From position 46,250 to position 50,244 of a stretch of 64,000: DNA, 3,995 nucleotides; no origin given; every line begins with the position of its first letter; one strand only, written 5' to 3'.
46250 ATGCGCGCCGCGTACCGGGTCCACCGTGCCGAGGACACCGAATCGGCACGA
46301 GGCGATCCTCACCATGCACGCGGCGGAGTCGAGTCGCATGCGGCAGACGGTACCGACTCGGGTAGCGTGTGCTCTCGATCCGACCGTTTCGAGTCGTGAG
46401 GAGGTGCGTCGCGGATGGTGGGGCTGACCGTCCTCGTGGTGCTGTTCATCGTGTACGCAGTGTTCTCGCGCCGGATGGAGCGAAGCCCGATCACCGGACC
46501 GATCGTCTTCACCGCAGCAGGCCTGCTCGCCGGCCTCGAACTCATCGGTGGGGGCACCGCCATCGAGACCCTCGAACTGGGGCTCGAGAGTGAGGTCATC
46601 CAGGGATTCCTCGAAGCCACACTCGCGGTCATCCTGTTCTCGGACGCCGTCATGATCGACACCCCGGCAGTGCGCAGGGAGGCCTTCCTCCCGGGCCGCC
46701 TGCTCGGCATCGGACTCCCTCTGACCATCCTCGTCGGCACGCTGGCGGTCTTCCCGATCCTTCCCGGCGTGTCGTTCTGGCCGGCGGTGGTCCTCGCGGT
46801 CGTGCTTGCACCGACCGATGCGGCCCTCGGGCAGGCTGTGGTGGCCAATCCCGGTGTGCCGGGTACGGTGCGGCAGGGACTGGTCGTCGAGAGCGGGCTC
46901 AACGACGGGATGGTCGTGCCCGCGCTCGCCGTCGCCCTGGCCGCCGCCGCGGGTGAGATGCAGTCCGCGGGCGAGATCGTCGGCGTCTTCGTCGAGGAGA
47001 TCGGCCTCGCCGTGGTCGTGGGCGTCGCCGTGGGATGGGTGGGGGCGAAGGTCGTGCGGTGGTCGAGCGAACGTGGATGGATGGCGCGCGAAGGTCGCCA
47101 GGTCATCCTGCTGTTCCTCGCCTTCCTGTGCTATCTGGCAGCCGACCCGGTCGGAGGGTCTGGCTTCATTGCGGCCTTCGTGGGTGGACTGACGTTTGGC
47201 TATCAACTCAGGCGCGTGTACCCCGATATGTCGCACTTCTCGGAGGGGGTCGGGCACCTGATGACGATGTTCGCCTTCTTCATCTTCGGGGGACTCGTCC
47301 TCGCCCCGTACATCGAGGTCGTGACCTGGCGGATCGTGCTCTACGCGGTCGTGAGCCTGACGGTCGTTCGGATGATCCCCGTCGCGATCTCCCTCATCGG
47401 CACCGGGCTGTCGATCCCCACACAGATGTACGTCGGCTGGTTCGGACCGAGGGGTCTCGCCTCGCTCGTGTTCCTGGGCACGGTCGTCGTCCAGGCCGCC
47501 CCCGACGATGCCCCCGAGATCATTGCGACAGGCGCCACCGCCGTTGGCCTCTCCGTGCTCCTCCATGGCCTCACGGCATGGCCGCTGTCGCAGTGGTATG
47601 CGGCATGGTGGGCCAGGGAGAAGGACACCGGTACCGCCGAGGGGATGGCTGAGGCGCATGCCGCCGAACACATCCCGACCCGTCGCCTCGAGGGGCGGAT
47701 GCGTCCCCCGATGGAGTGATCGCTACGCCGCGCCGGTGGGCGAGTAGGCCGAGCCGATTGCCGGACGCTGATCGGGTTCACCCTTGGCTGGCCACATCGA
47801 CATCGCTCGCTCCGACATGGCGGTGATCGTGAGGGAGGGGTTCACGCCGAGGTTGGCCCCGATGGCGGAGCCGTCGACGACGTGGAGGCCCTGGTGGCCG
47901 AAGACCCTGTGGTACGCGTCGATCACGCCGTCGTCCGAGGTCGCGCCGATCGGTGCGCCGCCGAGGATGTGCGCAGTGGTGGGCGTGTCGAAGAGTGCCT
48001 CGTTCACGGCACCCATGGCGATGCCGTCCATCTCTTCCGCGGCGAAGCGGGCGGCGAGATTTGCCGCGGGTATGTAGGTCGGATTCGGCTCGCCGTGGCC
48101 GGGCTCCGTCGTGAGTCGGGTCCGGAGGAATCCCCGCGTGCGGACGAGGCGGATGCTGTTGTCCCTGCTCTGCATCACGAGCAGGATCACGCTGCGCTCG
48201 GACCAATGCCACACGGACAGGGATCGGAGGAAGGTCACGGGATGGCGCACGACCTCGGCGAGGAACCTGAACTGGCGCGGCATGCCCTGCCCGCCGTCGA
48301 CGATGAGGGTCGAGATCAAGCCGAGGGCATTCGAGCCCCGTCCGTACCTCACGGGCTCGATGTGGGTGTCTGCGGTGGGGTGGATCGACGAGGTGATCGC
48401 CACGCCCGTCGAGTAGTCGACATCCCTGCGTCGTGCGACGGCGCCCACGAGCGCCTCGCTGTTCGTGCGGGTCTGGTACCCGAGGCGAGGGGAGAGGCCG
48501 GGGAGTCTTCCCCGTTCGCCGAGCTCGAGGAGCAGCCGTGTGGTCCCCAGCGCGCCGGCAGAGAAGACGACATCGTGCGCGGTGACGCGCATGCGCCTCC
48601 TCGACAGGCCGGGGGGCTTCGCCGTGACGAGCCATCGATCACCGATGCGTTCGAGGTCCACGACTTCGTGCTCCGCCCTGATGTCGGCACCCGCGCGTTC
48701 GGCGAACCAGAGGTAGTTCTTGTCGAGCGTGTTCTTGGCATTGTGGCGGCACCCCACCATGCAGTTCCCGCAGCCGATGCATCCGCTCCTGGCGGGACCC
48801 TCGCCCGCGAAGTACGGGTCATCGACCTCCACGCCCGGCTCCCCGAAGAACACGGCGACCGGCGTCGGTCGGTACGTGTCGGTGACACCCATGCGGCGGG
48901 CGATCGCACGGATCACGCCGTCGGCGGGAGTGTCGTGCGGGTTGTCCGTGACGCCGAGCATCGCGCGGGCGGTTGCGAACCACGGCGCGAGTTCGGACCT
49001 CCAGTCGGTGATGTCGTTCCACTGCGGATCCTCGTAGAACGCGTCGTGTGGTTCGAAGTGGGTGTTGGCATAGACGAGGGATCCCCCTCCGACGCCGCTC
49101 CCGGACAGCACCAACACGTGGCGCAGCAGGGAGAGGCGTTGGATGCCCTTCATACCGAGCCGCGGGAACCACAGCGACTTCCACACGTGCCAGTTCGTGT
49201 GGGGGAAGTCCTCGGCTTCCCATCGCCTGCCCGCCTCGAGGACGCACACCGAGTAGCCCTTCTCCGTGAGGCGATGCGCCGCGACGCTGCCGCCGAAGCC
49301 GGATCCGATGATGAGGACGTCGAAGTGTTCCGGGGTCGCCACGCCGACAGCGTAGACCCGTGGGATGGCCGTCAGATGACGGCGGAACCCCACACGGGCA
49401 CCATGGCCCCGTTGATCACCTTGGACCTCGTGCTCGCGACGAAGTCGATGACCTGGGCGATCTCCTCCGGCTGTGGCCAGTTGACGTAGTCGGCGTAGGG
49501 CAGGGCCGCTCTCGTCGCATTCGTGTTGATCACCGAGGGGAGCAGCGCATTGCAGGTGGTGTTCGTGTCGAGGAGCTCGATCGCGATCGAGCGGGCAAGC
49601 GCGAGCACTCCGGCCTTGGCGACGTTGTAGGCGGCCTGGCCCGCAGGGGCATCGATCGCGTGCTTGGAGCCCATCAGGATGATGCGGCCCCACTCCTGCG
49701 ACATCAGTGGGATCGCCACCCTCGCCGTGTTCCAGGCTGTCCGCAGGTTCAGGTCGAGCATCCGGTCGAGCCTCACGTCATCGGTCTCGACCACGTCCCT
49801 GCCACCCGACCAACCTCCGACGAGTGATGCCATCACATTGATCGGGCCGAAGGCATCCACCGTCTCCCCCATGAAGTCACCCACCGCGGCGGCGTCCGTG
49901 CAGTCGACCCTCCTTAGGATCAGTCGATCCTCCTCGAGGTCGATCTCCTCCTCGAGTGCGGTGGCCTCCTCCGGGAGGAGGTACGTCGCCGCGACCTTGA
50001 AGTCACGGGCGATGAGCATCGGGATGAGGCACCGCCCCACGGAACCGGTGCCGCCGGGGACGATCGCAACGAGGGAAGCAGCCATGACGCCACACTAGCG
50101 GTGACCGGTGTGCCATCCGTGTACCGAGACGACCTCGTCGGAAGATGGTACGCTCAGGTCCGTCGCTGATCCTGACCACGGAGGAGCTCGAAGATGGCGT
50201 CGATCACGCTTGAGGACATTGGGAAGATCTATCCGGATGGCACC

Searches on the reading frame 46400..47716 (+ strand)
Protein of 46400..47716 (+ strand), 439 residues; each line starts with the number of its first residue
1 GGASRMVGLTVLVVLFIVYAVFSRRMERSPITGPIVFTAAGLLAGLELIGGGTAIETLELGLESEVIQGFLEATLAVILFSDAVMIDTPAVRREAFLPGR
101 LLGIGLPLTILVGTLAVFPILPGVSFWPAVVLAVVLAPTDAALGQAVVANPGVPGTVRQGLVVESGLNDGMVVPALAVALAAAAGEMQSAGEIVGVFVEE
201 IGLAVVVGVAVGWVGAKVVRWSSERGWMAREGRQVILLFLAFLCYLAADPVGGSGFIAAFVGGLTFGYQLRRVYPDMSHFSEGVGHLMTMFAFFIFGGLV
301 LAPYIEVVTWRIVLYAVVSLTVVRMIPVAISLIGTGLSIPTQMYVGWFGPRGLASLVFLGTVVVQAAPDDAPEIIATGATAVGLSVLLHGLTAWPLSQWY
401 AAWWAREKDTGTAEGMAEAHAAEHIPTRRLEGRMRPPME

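Call 17: search_protein_families(library=pfam, proteins=[window:46400-47716:+], max_evalue=0.0001)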
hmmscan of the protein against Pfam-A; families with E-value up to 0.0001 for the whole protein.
window:46400-47716:+ (439 aa): 1 family
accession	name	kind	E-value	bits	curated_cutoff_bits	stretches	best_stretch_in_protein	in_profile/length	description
PF00999.27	Na_H_Exchanger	-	2.2e-34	119.4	26.2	1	13-397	2-373/375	Sodium/hydrogen exchanger, transmembrane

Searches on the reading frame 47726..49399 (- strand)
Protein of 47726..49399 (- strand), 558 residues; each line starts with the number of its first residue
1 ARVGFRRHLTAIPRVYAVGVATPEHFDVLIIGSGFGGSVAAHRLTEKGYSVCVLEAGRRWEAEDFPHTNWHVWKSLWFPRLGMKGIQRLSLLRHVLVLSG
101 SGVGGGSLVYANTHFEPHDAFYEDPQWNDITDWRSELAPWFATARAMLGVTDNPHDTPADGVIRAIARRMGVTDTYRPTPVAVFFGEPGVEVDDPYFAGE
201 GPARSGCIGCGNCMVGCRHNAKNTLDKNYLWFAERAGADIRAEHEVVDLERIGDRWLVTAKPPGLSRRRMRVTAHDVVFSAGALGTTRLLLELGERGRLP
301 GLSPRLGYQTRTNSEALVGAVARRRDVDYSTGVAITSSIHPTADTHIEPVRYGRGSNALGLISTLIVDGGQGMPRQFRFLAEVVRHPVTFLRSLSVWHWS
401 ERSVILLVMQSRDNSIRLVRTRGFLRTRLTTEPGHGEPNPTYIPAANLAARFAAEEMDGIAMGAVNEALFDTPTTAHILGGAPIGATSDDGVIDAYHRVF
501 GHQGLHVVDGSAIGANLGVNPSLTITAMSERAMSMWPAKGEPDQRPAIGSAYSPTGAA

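Call 41: search_protein_families(library=ncbifam, proteins=[window:47726-49399:-], max_evalue=0.00001)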
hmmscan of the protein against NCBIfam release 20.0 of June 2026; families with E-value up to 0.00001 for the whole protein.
window:47726-49399:- (558 aa): 8 families
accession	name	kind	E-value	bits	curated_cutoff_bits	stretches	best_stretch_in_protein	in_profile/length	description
NF058674.1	CholsOxChoxAB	equivalog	1.3e-176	588.3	850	1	25-539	5-535/535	cholesterol oxidase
TIGR03970.1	mycofact_MftG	equivalog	2.4e-13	49.9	387.45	1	472-533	421-483/487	mycofactocin dehydrogenase MftG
TIGR04542.1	GMC_mycofac_2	equivalog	8e-12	44.9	400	0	27-124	1-94/425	mycofactocin system GMC family oxidoreductase MftG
NF002550.0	PRK02106.1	subfamily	3.3e-09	35.8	605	0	24-59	4-40/563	choline dehydrogenase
NF038210.1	GMC_mycofac_3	equivalog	6.3e-07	28.6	300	0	449-530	337-406/418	mycofactocin system GMC family oxidoreductase MftG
NF006130.0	PRK08274.1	equivalog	1.2e-06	27.6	369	0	24-59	4-39/467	FAD-dependent tricarballylate dehydrogenase TcuA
NF050086.1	pipecolate_AmaA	exception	3.8e-06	25.8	600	0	22-57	22-57/425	L-pipecolate oxidase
TIGR02032.1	GG-red-SF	subfamily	5e-06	26.4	158.8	0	26-58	1-33/297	geranylgeranyl reductase family protein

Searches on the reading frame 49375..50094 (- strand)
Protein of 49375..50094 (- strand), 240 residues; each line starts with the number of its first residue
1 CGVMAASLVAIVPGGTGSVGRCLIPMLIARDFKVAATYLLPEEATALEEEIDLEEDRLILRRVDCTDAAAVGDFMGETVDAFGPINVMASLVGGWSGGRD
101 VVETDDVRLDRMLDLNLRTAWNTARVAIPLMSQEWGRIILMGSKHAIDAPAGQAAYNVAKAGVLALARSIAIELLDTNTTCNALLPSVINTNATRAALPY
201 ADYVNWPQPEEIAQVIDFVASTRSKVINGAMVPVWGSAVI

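Call 17: search_protein_families(library=pfam, proteins=[window:49375-50094:-], max_evalue=0.0001)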
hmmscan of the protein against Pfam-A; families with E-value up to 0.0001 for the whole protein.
window:49375-50094:- (240 aa): 2 families
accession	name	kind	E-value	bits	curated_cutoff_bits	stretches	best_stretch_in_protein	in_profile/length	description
PF13561.12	adh_short_C2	-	2.3e-30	106.4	27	1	18-234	7-231/236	Enoyl-(Acyl carrier protein) reductase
PF00106.31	adh_short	-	4e-28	98.7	26.6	1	9-196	2-189/195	short chain dehydrogenase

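Call 41: search_protein_families(library=ncbifam, proteins=[window:49375-50085:-], max_evalue=0.00001)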
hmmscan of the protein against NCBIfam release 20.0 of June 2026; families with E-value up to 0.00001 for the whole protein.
window:49375-50085:- (237 aa): 169 families (the best 25 are shown)
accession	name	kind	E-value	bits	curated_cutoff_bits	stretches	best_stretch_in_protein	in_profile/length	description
NF004201.0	PRK05653.2-1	equivalog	8.5e-42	143.3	288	1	8-234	7-230/231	3-oxoacyl-ACP reductase FabG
NF004204.0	PRK05653.2-5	subfamily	2e-36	125.5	352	1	6-233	5-224/226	3-oxoacyl-ACP reductase FabG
NF009466.0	PRK12826.1-2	subfamily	6.2e-31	107.7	222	1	6-234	5-243/248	3-oxoacyl-ACP reductase FabG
NF004791.0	PRK06138.1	equivalog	2.1e-29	102.6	312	1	6-235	7-249/252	SDR family oxidoreductase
TIGR01963.1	PHB_DH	subfamily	1e-27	97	307.05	1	6-192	3-189/255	3-hydroxybutyrate dehydrogenase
TIGR03971.1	SDR_subfam_1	subfamily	1.1e-27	97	300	1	46-192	57-204/271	mycofactocin-coupled SDR family oxidoreductase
TIGR01830.1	3oxo_ACP_reduc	equivalog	1.4e-27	96.9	297.75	1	7-233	1-236/239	3-oxoacyl-[acyl-carrier-protein] reductase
NF004198.0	PRK05653.1-3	equivalog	3.9e-27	95.3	296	1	6-235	9-246/248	3-oxoacyl-ACP reductase FabG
NF005559.1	PRK07231.1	subfamily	8.4e-27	94.2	215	1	6-235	6-247/249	glucose 1-dehydrogenase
NF009093.0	PRK12429.1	subfamily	2.8e-26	92.4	258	1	5-192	6-193/259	3-hydroxybutyrate dehydrogenase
NF052558.1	MBtsdlDhBudC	equivalog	9.8e-26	90.8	270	1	6-234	5-240/250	meso-2,3-butanediol dehydrogenase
NF040605.2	mycolic_FabG1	exception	2.1e-25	89.9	420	1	9-234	6-228/233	3-oxoacyl-ACP reductase FabG1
NF004197.0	PRK05653.1-1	equivalog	5.4e-25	88.5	332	1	6-234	9-245/249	3-oxoacyl-ACP reductase FabG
NF012208.0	SDR_dihy_bifunc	exception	5.5e-25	88.3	325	1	7-233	1-229/233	bifunctional dihydropteridine reductase/dihydrofolate reductase TmpR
NF009464.0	PRK12824.1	subfamily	7.3e-25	88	269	1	6-233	4-240/245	3-oxoacyl-ACP reductase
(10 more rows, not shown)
